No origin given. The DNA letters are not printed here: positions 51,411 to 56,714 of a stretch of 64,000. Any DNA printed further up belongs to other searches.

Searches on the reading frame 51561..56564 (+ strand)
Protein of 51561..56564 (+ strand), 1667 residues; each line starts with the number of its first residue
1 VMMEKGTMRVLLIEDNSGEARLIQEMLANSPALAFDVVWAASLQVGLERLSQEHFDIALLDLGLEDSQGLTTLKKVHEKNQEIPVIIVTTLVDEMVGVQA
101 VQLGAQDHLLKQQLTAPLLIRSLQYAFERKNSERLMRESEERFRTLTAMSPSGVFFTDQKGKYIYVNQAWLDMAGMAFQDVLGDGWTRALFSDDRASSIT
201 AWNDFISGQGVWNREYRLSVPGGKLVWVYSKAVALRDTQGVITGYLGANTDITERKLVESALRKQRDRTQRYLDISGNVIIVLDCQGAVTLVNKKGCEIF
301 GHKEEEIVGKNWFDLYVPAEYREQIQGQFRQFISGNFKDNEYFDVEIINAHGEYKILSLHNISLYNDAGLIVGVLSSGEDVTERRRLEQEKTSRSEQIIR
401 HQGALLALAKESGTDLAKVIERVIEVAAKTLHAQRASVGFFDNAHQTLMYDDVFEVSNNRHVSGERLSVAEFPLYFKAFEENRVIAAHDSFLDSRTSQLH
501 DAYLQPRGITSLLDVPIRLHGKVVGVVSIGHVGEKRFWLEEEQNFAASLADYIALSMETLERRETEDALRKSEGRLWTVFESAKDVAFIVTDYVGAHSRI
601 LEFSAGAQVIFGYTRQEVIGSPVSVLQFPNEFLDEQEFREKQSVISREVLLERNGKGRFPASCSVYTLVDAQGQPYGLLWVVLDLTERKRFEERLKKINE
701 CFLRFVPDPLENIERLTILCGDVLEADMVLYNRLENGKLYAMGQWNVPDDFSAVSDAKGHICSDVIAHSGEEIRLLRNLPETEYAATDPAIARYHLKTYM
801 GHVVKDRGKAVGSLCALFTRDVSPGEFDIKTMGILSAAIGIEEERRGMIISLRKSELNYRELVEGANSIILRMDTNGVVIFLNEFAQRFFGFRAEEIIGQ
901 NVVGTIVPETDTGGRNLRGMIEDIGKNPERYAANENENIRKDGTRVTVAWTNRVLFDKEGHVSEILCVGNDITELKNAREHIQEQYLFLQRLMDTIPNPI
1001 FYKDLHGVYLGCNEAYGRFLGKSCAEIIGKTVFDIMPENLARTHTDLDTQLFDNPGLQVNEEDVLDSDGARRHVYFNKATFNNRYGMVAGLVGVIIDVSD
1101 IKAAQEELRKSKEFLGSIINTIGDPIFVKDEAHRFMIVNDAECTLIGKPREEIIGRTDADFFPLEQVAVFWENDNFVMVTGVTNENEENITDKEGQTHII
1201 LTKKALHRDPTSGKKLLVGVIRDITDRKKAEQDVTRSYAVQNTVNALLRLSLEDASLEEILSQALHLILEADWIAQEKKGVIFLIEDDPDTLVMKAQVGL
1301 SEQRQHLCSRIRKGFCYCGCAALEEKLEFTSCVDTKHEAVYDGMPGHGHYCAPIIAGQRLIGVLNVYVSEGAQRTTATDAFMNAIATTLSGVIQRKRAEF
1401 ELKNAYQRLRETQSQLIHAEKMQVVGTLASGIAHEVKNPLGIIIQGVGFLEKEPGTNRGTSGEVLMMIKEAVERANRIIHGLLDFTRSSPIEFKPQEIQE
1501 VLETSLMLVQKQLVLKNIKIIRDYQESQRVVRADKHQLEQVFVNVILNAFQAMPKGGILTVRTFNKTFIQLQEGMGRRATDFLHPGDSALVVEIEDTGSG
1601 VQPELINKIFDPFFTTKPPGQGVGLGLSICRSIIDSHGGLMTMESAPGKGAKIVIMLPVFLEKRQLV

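Call 97: search_protein_families(library=pfam, proteins=[window:51561-56564:+], max_evalue=0.001)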
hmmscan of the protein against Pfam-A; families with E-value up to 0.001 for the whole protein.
window:51561-56564:+ (1667 aa): 12 families
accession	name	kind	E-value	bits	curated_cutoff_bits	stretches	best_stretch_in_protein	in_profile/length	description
PF08448.16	PAS_4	-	7e-73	242.4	23.1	6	150-256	4-109/110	PAS fold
PF00989.32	PAS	-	1.5e-61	205.8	22.6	6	858-972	2-113/113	PAS fold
PF13426.13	PAS_9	-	2.8e-60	201.4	27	5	151-254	1-103/103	PAS domain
PF08447.18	PAS_3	-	7.5e-30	103.5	25.6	3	164-248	2-88/89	PAS fold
PF13188.13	PAS_8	-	2.2e-29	100.8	21.8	1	141-181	1-43/65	PAS domain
PF01590.32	GAF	-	3.8e-25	89.4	22.4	1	415-556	1-132/133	GAF domain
PF02518.31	HATPase_c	-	8.8e-21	74.9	26.4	1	1534-1659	2-109/111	Histidine kinase-, DNA gyrase B-, and HSP90-like ATPase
PF13185.12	GAF_2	-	4.3e-20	72.7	28.6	2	414-557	2-135/136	GAF domain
PF00072.30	Response_reg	-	4e-17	62.8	30.2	1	10-113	1-101/111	Response regulator receiver domain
PF24820.1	Diguanyl_cycl_sensor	-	1.6e-10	41.3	28.1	1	279-330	8-58/109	Diguanylate cyclase-like sensor domain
PF13492.12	GAF_3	-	2e-10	41.6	27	1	415-558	1-128/129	GAF domain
PF00512.31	HisKA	-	1.7e-08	34.8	26.9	1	1427-1488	4-63/66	His Kinase A (phospho-acceptor) domain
